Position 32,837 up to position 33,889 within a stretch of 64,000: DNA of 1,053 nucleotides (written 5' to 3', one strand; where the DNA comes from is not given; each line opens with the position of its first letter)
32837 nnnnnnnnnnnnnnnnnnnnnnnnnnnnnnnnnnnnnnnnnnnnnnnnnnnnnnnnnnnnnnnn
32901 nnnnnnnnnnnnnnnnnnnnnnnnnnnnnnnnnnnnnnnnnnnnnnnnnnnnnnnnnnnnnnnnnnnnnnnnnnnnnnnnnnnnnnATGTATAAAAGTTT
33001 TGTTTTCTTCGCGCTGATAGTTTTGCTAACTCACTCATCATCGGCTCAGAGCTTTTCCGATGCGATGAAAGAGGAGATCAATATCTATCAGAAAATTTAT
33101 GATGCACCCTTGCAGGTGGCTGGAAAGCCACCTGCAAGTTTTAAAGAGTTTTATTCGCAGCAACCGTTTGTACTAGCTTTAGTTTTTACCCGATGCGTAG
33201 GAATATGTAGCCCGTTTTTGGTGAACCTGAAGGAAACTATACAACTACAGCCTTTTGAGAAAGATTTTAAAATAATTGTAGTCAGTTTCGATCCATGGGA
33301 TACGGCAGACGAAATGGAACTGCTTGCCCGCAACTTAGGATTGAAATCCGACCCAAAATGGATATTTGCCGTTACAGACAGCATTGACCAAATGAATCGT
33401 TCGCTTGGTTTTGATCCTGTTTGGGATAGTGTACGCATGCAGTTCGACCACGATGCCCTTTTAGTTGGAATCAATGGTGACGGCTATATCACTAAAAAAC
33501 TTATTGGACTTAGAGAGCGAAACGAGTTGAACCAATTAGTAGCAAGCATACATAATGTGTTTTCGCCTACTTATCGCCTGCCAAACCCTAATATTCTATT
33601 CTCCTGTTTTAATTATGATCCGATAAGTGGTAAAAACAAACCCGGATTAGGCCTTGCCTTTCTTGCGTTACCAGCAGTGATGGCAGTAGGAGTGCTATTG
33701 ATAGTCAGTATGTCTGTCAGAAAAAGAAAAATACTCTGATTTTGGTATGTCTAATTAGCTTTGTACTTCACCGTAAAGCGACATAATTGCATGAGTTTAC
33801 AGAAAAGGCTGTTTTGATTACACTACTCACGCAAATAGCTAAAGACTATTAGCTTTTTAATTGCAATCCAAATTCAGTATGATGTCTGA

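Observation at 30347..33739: Sco-flanked two-subunit heme-copper oxidase lacking the cross-link tyrosine: candidate NO-reductase-type (sNOR/eNOR-like) enzyme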

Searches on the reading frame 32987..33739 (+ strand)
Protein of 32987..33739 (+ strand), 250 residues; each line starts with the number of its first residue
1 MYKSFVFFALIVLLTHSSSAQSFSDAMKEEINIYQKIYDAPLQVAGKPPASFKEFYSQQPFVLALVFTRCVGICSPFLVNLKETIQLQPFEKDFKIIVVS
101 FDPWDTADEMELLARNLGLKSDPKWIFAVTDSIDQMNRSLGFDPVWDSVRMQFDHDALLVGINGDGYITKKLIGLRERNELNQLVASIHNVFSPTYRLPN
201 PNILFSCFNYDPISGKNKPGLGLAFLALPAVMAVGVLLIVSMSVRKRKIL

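Call 3: search_protein_families(library=pfam, proteins=[window:32987-33739:+], max_evalue=0.01)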
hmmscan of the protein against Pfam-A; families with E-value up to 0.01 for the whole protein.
window:32987-33739:+ (250 aa): 1 family
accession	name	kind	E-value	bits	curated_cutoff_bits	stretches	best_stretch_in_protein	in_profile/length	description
PF02630.20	SCO1-SenC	-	0.00028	21.3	22.8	1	56-116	19-81/134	SCO1/SenC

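Call 4: search_protein_families(library=ncbifam, proteins=[window:32987-33739:+], max_evalue=0.01)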
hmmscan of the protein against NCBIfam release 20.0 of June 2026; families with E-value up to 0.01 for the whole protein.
window:32987-33739:+ (250 aa): 0 families

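Call 62: search_solved_structures(query=A3, max_evalue=1, show_alignments=2)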
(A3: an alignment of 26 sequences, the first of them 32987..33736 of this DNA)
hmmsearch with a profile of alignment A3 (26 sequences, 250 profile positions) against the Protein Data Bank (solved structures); distinct sequences matched with E-value up to 1: 11.
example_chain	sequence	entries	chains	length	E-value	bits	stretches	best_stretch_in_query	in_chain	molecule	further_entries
3me7_A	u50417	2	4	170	1.8e-07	33.9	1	45-145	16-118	Putative uncharacterized protein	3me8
1xzo_A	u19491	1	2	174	6.6e-07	32.1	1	42-146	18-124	Hypothetical protein ypmQ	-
1on4_A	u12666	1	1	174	6.6e-07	32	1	42-146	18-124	Sco1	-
4hde_A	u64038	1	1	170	7.8e-07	31.8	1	60-178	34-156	SCO1/SenC family lipoprotein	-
4wbr_D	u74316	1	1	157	0.00028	23.4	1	50-117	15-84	Blr1131 protein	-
4wbj_A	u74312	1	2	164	0.0003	23.4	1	50-117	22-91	Blr1131 protein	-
2k6v_A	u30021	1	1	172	0.00073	22.1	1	52-107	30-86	Putative cytochrome c oxidase assembly protein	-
6n5u_A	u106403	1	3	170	0.015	17.8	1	47-117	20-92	Protein SCO1 homolog 1, mitochondrial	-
4txo_D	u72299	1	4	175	0.017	17.6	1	50-117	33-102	Blr1131 protein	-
2m72_A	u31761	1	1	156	0.022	17.2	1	32-115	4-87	Uncharacterized thioredoxin-like protein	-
4bpy_A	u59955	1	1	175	0.21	14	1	40-105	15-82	SCO PROTEIN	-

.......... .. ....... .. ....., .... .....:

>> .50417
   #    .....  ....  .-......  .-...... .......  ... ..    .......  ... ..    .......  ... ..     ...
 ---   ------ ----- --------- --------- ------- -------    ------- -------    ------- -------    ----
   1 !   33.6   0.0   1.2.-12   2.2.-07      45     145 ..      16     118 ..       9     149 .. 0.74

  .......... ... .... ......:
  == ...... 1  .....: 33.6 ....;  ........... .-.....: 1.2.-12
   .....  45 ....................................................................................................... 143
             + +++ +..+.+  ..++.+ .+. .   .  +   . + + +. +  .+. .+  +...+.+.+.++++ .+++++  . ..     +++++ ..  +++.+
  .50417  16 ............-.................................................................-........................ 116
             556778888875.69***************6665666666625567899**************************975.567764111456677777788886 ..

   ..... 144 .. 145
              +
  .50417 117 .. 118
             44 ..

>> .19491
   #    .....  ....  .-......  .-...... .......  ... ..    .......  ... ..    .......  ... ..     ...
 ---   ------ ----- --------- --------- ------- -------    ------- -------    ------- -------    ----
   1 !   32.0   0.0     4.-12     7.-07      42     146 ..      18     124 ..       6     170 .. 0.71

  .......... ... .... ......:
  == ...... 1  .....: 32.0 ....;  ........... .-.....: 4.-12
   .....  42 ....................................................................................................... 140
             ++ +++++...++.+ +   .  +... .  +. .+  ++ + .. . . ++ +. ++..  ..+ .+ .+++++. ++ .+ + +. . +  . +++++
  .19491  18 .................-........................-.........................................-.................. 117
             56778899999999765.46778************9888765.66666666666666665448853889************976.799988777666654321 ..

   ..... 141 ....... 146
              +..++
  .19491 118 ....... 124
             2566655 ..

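Call 63: search_protein_families(library=pfam, alignment_id=A3, max_evalue=0.01)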
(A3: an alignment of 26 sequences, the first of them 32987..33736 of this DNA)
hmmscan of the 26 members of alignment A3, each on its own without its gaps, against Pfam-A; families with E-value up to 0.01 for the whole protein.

A. member 1, window:32987-33736:+ (250 aa): 1 family
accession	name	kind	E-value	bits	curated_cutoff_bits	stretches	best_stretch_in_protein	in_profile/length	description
PF02630.20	SCO1-SenC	-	0.00028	21.3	22.8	1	56-116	19-81/134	SCO1/SenC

B. families by the number of members that match (of 26 scanned): 5 families
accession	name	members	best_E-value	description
PF02630.20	SCO1-SenC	25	6.7e-08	SCO1/SenC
PF00578.27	AhpC-TSA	4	4.4e-05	AhpC/TSA family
PF13905.12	Thioredoxin_8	3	0.0016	Thioredoxin-like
PF08534.16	Redoxin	2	0.0017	Redoxin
PF14610.12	Psg1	1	0.0067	Ykl077w/Psg1 (Pma1 Stabilization in Golgi)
